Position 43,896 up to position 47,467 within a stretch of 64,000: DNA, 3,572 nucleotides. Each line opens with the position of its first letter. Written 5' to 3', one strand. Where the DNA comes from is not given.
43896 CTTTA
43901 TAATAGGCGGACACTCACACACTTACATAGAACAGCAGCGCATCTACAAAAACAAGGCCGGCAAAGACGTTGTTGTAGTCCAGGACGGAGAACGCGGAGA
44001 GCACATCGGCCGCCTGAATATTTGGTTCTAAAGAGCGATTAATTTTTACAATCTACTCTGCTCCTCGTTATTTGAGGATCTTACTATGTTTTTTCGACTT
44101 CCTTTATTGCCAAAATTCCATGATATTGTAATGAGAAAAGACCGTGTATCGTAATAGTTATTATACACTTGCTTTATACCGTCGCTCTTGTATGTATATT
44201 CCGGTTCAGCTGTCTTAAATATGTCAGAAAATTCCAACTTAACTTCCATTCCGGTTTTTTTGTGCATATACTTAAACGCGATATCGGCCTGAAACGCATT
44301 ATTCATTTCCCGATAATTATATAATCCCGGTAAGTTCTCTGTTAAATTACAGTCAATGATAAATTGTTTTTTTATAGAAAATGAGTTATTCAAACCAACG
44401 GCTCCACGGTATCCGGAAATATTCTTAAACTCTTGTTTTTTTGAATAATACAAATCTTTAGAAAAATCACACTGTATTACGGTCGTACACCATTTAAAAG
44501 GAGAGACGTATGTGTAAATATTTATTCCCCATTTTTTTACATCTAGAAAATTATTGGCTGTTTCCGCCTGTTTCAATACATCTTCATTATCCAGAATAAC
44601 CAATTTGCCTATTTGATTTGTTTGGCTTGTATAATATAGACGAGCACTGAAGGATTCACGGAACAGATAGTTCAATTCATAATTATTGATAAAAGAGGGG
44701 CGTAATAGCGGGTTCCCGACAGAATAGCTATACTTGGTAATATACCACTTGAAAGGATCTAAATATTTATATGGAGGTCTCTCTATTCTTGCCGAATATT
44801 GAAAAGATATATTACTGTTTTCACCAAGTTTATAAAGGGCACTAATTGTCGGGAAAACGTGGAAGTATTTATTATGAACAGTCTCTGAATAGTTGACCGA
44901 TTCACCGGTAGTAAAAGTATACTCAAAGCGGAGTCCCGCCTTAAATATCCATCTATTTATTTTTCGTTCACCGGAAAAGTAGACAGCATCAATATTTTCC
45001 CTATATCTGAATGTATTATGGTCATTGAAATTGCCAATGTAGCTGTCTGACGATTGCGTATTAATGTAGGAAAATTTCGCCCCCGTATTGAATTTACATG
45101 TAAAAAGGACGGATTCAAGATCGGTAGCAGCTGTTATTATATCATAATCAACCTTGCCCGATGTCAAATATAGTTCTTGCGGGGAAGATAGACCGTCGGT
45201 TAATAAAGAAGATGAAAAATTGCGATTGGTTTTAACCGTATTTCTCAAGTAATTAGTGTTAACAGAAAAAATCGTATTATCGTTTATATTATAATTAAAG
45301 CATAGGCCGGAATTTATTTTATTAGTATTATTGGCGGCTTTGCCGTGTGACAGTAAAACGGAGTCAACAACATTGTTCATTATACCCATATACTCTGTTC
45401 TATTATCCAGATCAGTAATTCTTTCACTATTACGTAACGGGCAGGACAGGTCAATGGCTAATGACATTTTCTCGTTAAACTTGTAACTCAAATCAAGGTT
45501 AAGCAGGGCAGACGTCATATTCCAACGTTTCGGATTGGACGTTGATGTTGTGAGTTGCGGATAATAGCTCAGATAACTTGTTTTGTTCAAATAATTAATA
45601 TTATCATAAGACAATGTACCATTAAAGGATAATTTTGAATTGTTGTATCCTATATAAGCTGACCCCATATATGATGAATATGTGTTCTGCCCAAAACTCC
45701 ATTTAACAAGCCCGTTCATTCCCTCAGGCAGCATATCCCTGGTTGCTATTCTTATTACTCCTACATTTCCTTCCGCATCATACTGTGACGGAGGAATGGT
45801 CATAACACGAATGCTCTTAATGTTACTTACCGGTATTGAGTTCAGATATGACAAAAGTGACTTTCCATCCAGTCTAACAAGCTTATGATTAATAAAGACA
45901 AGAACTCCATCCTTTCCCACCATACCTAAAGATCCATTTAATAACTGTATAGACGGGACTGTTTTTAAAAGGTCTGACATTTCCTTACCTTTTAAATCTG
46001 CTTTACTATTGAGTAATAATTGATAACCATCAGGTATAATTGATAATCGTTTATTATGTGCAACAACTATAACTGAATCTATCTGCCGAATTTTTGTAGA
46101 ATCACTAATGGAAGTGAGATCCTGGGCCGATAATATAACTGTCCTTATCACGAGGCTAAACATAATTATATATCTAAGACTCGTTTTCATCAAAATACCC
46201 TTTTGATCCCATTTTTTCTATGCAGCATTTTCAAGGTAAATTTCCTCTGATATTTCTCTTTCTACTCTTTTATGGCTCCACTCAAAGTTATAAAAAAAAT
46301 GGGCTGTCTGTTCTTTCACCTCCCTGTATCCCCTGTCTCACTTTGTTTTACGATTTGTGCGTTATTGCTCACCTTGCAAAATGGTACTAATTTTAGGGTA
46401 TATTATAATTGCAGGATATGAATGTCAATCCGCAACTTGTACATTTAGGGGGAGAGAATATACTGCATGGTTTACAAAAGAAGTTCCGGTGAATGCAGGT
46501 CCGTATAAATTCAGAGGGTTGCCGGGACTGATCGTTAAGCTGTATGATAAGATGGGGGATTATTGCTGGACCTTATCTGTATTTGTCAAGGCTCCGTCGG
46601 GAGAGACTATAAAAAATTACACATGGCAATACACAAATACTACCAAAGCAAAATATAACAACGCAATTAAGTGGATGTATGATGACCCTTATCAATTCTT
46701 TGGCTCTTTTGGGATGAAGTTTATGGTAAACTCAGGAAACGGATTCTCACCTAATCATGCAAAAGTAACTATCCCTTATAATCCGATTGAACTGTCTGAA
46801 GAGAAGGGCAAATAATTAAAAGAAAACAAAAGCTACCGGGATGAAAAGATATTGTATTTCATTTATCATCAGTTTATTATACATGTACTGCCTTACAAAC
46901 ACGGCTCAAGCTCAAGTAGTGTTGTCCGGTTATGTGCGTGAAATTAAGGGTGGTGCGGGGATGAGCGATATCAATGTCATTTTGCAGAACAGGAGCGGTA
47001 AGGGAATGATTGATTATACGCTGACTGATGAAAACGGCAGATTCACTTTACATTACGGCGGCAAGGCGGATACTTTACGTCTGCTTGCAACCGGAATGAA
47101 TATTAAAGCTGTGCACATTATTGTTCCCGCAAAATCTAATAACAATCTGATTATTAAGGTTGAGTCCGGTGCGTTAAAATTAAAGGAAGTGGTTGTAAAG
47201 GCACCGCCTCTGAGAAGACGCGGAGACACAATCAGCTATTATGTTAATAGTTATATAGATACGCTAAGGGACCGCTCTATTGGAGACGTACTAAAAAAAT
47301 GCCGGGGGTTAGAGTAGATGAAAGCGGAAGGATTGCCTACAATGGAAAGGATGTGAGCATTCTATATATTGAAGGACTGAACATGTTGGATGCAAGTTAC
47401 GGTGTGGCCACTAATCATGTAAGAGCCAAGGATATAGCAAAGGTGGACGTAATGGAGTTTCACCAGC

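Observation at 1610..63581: Hyper-abundant, strand-symmetric 9-mer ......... (DNA-uptake-sequence-like or HIP-like word)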

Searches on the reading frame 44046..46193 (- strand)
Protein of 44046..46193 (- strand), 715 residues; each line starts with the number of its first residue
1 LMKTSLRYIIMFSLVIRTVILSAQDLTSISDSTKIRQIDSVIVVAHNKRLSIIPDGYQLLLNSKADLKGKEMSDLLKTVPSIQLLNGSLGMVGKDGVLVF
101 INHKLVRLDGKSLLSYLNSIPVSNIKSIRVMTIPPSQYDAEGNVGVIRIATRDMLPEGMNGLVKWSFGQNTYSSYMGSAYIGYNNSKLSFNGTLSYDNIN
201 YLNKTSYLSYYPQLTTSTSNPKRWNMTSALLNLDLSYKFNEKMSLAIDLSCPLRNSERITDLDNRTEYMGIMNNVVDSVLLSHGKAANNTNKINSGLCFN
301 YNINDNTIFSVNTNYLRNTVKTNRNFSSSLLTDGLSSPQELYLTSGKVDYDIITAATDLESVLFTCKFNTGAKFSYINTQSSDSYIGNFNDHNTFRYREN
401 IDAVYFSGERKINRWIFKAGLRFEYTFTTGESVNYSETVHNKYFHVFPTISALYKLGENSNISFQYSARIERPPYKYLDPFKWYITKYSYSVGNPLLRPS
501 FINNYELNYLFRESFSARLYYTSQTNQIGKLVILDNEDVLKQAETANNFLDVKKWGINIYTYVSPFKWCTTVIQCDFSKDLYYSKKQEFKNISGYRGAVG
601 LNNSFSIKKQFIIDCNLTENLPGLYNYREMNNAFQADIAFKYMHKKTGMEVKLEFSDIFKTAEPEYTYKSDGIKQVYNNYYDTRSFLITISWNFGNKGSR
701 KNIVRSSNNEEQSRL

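Call 20: search_protein_families(library=pfam, proteins=[window:44046-46193:-])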
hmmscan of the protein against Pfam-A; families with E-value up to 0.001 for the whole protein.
window:44046-46193:- (715 aa): 1 family
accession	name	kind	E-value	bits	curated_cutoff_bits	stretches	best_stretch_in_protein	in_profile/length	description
PF14905.12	OMP_b-brl_3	-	4e-70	237.4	27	1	306-692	7-408/408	Outer membrane protein beta-barrel family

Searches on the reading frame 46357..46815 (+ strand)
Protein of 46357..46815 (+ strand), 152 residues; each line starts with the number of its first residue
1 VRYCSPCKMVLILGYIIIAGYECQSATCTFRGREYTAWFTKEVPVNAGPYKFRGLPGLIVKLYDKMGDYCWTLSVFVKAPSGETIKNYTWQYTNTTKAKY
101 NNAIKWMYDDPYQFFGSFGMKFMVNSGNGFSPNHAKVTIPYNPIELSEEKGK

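Call 20: search_protein_families(library=pfam, proteins=[window:46357-46815:+])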
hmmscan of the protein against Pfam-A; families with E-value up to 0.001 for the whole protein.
window:46357-46815:+ (152 aa): 1 family
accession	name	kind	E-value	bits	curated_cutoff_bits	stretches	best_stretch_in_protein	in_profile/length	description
PF09697.16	Porph_ging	-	1.9e-10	41.6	25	1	34-60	54-80/81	Protein of unknown function (Porph_ging)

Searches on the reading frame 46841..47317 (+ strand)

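Call 20: search_protein_families(library=pfam, proteins=[window:46841-47317:+])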
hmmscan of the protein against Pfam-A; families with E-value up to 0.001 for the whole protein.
window:46841-47317:+ (158 aa): 2 families
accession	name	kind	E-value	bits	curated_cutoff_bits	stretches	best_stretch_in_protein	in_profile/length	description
PF13715.12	CarbopepD_reg_2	-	2.8e-07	30.9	32.2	1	28-119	1-88/88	CarboxypepD_reg-like domain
PF13620.12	CarboxypepD_reg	-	3.4e-05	24.6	32.3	1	28-106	2-80/82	Carboxypeptidase regulatory-like domain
